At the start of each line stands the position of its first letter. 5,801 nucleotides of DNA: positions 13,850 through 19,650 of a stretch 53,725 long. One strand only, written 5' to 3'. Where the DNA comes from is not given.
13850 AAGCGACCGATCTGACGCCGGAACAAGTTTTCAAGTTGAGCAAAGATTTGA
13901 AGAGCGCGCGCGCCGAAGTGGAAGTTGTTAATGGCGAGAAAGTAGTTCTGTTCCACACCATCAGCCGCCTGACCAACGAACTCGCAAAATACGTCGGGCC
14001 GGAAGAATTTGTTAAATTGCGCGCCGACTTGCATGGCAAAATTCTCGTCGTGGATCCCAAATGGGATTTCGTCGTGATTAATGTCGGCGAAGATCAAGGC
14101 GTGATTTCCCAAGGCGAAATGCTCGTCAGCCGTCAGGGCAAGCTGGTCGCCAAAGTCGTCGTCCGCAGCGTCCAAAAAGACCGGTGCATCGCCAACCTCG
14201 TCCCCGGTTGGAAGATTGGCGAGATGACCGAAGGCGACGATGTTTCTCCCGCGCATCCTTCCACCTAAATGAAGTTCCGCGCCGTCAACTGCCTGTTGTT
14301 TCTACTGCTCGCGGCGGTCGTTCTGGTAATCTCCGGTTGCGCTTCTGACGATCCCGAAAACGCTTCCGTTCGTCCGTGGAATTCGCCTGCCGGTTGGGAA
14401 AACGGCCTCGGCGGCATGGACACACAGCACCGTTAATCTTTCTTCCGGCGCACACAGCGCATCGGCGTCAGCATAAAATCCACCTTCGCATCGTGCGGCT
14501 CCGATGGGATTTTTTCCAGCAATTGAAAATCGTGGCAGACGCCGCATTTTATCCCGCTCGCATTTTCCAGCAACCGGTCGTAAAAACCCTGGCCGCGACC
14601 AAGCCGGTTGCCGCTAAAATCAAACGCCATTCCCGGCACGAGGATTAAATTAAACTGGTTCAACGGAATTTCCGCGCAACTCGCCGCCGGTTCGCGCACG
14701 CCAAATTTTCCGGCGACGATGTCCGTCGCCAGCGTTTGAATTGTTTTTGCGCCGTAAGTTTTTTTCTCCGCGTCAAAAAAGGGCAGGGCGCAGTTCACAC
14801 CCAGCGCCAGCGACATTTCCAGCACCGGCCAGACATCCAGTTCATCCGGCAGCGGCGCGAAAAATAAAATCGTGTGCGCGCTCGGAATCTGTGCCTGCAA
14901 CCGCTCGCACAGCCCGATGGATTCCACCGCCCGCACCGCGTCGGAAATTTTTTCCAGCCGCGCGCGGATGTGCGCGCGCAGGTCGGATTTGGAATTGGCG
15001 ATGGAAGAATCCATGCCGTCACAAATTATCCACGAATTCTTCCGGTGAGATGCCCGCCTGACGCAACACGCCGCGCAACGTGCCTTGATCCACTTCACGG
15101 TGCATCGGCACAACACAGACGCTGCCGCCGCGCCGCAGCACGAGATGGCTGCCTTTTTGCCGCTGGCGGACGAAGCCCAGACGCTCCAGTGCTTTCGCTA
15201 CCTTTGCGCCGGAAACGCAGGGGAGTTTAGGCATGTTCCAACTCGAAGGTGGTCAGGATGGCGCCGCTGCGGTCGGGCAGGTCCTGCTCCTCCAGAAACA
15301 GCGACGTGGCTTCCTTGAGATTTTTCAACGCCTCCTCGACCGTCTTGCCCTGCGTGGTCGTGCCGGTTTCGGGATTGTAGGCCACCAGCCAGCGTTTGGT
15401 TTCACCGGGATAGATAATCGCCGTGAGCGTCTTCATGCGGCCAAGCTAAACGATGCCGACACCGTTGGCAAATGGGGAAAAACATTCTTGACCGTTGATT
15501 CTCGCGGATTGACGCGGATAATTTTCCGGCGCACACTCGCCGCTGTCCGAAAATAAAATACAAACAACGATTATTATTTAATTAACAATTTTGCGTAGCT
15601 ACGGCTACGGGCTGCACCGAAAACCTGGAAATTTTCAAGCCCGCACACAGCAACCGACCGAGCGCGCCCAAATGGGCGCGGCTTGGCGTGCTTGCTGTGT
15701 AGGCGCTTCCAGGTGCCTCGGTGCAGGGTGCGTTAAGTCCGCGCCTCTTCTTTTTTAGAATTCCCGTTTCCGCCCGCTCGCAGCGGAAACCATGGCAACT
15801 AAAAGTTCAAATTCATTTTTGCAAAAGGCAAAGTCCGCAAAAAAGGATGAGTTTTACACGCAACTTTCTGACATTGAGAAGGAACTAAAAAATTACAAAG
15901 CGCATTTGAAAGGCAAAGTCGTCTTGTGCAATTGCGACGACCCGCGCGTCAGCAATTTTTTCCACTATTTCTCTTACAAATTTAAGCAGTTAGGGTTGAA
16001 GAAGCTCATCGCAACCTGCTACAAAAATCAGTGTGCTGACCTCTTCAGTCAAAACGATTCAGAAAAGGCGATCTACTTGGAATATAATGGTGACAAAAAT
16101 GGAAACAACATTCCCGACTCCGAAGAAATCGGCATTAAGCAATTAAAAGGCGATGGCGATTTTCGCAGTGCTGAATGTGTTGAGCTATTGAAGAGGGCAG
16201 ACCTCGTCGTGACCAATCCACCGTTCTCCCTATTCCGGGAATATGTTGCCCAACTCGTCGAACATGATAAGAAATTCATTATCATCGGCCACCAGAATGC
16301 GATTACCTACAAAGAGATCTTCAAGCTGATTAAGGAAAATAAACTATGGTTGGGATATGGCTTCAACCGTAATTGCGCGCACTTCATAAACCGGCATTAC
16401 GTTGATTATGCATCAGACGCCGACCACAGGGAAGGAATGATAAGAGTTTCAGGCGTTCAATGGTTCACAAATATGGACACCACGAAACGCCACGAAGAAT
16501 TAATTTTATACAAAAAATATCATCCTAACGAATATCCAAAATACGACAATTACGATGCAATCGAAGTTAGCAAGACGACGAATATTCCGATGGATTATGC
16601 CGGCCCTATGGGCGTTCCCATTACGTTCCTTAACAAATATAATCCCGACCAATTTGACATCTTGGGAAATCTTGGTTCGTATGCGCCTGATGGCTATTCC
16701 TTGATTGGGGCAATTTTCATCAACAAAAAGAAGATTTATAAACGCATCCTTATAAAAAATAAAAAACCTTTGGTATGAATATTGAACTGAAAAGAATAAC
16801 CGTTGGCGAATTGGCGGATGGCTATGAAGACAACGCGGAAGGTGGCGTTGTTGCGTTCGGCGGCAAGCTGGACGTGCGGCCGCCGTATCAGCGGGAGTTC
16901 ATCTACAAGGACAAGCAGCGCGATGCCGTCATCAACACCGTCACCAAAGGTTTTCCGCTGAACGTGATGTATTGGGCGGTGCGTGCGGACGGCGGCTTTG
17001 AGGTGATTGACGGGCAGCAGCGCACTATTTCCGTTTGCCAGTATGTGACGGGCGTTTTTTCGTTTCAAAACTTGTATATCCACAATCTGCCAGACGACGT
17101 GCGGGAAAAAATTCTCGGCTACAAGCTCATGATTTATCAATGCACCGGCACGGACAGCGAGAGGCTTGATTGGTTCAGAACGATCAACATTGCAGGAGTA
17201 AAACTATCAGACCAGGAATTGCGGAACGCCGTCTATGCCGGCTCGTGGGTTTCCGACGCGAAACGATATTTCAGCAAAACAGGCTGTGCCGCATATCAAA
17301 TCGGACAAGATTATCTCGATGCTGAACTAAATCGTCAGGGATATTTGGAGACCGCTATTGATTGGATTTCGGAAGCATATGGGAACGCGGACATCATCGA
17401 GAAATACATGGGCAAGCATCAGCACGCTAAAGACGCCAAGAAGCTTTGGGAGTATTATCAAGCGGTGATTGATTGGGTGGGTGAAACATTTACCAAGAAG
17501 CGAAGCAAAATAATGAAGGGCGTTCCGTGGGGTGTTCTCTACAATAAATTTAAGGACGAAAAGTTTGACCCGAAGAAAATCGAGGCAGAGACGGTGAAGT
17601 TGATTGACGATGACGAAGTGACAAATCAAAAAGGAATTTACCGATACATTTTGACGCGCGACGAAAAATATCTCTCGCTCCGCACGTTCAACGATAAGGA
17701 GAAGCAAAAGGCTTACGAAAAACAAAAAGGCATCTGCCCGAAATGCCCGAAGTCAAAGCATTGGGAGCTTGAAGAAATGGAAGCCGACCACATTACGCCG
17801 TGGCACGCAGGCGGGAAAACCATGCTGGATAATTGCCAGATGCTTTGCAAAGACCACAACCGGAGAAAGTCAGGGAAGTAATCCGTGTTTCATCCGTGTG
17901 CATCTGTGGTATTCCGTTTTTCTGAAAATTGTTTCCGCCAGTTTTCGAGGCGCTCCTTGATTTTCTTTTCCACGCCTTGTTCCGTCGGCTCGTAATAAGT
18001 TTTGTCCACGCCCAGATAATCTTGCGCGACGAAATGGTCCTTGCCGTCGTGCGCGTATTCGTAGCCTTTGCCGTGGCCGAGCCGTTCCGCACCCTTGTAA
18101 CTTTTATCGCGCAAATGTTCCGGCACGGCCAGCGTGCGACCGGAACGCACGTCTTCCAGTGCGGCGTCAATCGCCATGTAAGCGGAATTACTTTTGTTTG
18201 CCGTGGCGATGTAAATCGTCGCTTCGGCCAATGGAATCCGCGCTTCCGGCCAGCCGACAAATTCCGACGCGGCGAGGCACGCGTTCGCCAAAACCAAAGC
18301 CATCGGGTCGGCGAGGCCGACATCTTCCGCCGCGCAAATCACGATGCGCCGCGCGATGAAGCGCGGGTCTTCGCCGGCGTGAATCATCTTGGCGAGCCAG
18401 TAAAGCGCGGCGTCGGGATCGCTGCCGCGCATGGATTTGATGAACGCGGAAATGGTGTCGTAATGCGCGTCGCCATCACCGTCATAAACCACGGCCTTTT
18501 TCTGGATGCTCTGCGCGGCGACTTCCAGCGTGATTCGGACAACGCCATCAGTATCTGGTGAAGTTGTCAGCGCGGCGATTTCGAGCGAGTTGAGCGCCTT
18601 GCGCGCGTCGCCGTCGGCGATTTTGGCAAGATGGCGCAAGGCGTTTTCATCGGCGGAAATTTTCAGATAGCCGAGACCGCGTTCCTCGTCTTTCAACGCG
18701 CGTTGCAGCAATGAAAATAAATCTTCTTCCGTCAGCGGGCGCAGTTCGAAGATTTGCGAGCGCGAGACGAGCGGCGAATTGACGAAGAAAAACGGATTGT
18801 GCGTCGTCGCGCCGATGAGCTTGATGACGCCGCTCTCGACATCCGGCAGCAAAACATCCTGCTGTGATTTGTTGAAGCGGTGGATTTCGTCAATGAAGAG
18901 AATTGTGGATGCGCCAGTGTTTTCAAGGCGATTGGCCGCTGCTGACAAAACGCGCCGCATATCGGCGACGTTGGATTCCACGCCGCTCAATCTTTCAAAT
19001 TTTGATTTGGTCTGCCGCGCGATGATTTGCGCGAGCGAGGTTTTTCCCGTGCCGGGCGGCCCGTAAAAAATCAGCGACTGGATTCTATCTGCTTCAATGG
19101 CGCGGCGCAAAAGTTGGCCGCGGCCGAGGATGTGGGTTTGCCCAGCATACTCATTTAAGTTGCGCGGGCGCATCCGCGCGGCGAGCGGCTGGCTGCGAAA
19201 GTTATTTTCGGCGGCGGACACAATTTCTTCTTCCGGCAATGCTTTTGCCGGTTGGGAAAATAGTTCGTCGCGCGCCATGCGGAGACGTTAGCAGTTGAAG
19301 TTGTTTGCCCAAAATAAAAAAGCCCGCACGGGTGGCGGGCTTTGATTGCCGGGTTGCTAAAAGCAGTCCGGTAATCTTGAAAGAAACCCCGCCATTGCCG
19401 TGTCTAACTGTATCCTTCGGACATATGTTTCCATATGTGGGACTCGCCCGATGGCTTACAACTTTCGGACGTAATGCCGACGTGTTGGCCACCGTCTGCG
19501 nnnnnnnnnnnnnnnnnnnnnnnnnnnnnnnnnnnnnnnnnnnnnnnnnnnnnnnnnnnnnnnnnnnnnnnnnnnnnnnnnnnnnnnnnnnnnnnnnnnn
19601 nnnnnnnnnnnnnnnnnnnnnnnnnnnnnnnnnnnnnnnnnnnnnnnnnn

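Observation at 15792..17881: Translationally coupled EcoRI-family adenine MTase + DUF262-HNH nuclease: an atypical restriction/defence module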

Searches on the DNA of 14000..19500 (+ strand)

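Call 10: search_rna_families(source=window, start=14000, end=19500, threshold=evalue, max_evalue=0.1, show_alignments=1)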
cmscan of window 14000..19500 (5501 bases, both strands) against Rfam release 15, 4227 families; matches with E-value up to 0.1: 1.
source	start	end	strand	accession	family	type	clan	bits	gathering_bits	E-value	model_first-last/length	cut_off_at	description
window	19314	19400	-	RF00513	Trp_leader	Cis-reg; leader;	-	28.3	41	0.011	1-100/100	no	Tryptophan operon leader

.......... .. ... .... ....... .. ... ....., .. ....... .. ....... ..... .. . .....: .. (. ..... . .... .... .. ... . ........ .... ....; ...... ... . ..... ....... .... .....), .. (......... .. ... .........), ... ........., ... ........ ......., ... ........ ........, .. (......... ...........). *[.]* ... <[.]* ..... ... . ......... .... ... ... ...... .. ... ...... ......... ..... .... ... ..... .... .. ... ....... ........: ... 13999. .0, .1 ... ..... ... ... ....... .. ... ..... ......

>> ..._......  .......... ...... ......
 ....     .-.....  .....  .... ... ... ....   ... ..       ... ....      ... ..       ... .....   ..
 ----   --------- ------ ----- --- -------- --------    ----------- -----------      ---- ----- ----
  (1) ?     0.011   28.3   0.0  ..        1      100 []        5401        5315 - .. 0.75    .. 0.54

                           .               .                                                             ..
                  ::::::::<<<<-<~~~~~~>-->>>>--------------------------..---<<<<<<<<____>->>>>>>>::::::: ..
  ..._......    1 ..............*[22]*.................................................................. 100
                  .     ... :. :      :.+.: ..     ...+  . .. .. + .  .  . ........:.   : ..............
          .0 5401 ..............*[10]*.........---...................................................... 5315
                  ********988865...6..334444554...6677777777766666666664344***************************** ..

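Call 58: build_rna_model(alignment_id=A6)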
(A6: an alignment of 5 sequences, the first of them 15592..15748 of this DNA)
Model R1 built from alignment A6 (5 sequences, 162 columns); structure: RNAalifold consensus.
model positions 157; base pairs 49; branch points 3; effective number of sequences 1.25; information 0.59 bits per position. Calibrated on 0.2 Mb of random sequence (short: E-values are rough).
structure used (alignment columns):
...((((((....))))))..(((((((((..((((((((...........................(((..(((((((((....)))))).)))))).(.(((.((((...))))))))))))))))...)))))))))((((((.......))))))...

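Call 59: search_with_rna_model(model_id=R1, sources=[window, L001, L002, L003, L004, L005, L006, L007, L008, L009, L010, L011, L012, L013, L014, L015, L016, L017, L018, L019, L020, L021, L022, L023, L024, L025, L026, L027, L028, L029, L030, L031, L032, L033, L034, L035, L036, L037, L038, L039, L040, L041, L042, L043, L044, L045, L046, L047, L048, L049, L050, L051, L052, L053, L054, L055, L056, L057, L058, L059, L060, L061, L062, L063, L064, L065, L066, L067, L068, L069, L070, L071, L072, L073, L074, L075, L076, L077, L078, L079, L080, L081, L082, L088, L089, L091, L092], max_evalue=1)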
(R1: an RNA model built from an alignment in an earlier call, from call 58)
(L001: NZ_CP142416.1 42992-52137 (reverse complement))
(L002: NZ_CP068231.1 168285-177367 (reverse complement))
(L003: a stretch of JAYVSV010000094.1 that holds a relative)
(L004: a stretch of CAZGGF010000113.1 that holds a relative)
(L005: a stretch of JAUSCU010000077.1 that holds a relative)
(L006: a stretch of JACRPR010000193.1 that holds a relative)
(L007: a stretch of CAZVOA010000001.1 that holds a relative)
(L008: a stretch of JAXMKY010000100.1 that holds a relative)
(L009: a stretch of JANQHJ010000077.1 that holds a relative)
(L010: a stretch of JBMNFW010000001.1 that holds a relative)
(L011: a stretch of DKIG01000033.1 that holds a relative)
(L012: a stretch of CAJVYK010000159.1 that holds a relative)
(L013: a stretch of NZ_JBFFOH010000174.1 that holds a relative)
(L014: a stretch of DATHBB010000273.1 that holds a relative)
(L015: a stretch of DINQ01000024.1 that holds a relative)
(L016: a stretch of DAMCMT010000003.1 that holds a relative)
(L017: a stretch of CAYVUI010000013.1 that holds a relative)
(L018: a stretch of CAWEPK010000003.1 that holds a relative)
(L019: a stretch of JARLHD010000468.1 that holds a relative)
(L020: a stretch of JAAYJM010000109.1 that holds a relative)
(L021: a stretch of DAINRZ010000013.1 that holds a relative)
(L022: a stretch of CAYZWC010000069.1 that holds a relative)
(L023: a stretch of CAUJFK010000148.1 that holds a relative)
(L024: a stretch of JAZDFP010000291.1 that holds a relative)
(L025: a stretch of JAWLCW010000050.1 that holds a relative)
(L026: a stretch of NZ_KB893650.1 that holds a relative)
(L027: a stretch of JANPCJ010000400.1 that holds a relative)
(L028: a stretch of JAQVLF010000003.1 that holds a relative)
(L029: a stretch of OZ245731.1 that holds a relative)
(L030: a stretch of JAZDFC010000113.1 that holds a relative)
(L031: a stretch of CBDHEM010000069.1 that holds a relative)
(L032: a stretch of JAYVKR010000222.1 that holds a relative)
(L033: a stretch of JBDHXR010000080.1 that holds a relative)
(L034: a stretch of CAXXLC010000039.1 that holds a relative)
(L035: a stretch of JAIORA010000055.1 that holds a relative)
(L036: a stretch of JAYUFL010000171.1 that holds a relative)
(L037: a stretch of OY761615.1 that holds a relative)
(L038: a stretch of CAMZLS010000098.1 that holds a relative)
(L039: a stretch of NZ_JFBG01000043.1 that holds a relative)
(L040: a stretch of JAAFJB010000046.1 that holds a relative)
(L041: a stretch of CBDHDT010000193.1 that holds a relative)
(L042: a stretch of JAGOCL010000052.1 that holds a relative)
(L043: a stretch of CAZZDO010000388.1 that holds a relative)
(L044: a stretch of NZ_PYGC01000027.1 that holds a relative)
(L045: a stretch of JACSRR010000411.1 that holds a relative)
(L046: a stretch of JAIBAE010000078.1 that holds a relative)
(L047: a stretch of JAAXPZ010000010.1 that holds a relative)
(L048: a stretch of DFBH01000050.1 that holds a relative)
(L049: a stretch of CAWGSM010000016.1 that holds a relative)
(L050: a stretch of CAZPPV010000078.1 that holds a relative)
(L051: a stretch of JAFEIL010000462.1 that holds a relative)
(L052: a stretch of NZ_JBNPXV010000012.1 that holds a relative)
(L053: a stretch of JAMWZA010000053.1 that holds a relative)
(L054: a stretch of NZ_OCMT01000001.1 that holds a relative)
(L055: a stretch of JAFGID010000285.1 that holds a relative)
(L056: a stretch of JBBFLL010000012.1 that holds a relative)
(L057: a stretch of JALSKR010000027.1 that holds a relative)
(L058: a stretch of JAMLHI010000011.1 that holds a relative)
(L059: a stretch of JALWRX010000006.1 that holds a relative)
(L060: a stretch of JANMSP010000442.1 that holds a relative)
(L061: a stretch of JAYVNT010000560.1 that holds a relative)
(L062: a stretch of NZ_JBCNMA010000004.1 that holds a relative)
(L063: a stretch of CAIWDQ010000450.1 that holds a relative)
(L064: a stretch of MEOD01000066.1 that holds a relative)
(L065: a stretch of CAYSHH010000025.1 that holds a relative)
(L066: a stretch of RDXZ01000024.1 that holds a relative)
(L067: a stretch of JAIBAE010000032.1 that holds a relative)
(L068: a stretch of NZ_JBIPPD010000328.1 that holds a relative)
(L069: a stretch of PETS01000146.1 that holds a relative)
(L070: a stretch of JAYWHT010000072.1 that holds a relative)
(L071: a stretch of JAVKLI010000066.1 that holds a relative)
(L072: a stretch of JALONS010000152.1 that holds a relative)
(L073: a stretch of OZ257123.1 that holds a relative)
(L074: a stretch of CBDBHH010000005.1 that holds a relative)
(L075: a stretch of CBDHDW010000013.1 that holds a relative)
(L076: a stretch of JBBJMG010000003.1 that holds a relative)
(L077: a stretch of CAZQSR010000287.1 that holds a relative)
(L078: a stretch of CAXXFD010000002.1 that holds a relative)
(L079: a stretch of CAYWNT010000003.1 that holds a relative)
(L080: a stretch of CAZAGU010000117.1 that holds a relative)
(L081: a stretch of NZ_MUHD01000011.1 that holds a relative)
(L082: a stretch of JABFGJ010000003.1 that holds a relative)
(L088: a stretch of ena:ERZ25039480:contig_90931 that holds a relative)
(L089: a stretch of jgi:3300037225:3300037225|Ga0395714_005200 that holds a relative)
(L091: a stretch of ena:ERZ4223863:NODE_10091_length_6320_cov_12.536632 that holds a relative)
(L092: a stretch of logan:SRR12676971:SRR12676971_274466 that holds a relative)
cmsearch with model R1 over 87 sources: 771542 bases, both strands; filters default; matches with E-value up to 1: 6.
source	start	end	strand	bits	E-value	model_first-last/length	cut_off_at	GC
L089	162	318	+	182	1.8e-38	1-157/157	no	0.62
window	15592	15748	+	181.4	2.4e-38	1-157/157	no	0.63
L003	3819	3975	+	178.8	9.3e-38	1-157/157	no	0.62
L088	421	577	+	167.5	3.3e-35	1-157/157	no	0.62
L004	3780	3932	+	90.6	7.4e-18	1-157/157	no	0.62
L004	8413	8490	+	16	0.51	1-157/157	no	0.56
